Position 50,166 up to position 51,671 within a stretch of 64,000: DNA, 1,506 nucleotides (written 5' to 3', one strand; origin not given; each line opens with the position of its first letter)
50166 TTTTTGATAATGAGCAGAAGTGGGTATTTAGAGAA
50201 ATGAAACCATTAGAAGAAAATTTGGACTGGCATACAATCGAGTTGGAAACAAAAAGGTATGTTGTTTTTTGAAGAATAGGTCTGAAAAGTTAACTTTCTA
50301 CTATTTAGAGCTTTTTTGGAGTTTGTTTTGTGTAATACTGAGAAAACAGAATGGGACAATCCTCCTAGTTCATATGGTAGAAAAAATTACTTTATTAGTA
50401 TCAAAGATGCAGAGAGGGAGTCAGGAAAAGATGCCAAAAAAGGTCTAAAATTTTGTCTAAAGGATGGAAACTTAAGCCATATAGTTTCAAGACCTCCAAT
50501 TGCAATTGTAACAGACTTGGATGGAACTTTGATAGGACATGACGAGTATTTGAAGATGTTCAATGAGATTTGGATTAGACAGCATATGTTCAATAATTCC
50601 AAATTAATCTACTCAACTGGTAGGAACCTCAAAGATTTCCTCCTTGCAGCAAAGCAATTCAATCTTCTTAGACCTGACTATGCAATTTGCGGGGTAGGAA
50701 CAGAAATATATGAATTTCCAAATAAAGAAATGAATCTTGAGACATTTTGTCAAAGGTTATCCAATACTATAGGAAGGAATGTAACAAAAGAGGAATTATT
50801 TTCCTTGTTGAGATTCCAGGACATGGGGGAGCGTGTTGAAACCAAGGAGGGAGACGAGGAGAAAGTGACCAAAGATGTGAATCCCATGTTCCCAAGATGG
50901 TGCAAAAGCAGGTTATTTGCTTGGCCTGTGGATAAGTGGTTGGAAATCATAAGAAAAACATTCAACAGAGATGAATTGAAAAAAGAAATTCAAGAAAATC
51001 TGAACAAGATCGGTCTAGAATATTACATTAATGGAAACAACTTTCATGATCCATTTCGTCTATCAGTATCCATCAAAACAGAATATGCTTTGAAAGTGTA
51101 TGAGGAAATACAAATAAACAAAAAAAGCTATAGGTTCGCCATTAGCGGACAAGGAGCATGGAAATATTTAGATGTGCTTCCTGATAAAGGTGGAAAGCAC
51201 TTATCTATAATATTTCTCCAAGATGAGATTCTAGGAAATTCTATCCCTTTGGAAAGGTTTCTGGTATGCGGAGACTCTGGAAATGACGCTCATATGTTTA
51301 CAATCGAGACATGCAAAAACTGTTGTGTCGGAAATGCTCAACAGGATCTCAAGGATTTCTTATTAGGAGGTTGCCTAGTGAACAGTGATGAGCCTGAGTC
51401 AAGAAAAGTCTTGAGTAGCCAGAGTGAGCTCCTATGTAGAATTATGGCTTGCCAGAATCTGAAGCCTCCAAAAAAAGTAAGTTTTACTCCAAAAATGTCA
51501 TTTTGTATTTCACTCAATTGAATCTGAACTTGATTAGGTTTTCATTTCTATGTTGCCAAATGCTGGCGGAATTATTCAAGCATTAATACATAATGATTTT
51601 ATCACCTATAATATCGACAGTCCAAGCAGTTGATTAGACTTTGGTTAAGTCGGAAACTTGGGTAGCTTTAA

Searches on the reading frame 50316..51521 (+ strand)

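Call 66: search_protein_families(library=pfam, proteins=[window:50316-51521:+], max_evalue=0.0001)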
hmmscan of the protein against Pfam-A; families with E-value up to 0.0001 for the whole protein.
window:50316-51521:+ (401 aa): 2 families
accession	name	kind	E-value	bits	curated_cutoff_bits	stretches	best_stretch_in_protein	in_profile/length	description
PF05116.19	S6PP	-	1.3e-35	123.6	20.3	2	62-169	3-111/247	Sucrose-6F-phosphate phosphohydrolase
PF08282.18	Hydrolase_3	-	1.2e-13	51.9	20.9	1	64-347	1-237/255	haloacid dehalogenase-like hydrolase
